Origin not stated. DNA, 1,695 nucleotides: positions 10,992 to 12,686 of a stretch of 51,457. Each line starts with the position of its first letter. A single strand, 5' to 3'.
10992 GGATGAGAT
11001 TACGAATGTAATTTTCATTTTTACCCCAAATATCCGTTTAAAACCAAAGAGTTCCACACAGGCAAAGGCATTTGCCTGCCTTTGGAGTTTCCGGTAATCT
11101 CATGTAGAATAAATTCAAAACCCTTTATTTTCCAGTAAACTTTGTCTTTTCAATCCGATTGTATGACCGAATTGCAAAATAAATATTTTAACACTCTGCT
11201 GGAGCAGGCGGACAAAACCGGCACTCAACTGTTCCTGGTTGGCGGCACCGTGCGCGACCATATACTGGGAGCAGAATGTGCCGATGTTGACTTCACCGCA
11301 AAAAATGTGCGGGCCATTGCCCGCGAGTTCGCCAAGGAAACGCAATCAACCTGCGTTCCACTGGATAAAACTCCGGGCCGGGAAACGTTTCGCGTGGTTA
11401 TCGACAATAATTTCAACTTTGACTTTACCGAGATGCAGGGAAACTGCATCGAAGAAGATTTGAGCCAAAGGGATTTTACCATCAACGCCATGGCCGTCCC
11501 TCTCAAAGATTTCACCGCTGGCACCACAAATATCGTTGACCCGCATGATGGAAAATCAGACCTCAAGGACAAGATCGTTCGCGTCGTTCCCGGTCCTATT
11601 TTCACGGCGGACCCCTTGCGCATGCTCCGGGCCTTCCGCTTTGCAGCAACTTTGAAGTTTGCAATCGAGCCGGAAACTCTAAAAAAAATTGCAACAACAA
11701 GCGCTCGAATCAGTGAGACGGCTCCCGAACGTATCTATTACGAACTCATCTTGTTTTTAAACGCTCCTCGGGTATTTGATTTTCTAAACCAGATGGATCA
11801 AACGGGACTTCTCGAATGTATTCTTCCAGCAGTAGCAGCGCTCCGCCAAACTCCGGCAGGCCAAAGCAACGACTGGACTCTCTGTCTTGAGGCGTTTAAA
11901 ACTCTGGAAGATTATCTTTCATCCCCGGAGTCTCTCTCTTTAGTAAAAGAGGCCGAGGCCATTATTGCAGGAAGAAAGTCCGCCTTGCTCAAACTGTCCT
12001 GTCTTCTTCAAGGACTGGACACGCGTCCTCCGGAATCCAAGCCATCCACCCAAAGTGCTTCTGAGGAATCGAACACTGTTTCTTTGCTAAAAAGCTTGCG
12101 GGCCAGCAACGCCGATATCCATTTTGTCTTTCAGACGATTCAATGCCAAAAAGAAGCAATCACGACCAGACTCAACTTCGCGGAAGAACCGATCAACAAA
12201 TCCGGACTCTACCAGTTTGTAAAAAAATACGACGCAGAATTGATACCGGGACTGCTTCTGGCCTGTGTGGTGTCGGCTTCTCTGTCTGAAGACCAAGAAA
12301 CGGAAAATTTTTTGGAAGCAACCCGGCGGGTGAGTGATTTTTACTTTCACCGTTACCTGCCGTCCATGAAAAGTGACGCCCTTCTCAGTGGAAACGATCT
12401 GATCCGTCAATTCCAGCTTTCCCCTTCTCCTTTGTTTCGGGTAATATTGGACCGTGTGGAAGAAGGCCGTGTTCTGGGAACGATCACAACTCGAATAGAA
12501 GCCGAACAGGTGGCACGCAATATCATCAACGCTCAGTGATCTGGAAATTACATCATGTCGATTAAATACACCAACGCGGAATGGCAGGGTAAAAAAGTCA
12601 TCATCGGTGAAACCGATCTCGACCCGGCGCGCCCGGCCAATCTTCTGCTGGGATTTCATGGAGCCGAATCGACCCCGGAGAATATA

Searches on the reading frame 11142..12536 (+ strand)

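Call 6: search_protein_families(library=ncbifam, proteins=[window:11142-12536:+], max_evalue=0.00001)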
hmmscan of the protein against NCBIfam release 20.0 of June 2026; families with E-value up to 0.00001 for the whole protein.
window:11142-12536:+ (465 aa): 11 families
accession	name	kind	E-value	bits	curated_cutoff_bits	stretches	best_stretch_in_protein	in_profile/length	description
NF009814.0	PRK13299.1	equivalog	1.1e-36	126.8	290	1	103-235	105-232/396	CCA tRNA nucleotidyltransferase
TIGR02692.1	tRNA_CCA_actino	equivalog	8.7e-33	113.7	438.8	1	16-236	16-248/466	CCA tRNA nucleotidyltransferase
TIGR01942.1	pcnB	subfamily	8e-28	97.4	305.65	1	103-252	116-263/425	polynucleotide adenylyltransferase PcnB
NF008137.0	PRK10885.1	equivalog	1.8e-27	96.2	451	1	95-239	76-218/409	multifunctional CCA addition/repair protein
NF008634.1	PRK11623.1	equivalog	4.9e-21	74.8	702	1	102-244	157-295/469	polynucleotide adenylyltransferase PcnB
NF009813.0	PRK13298.1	equivalog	1.5e-19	70.2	606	1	97-239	78-218/417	tRNA CCA-pyrophosphorylase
NF041569.1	A-tRNAntase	equivalog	1.1e-18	66.9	1440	1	102-232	566-696/880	A-adding tRNA nucleotidyltransferase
NF009812.0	PRK13297.1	equivalog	2.1e-18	66.6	624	1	97-232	89-220/364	tRNA CCA-pyrophosphorylase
NF009811.0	PRK13296.1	equivalog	4.7e-17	61.9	469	1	29-233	2-210/360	CCA tRNA nucleotidyltransferase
TIGR01693.1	UTase_glnD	equivalog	5.3e-07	28.2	519.4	1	142-234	320-415/850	[protein-PII] uridylyltransferase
NF002895.0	PRK03381.1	equivalog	7.9e-06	24.2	631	0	156-240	329-414/782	[protein-PII] uridylyltransferase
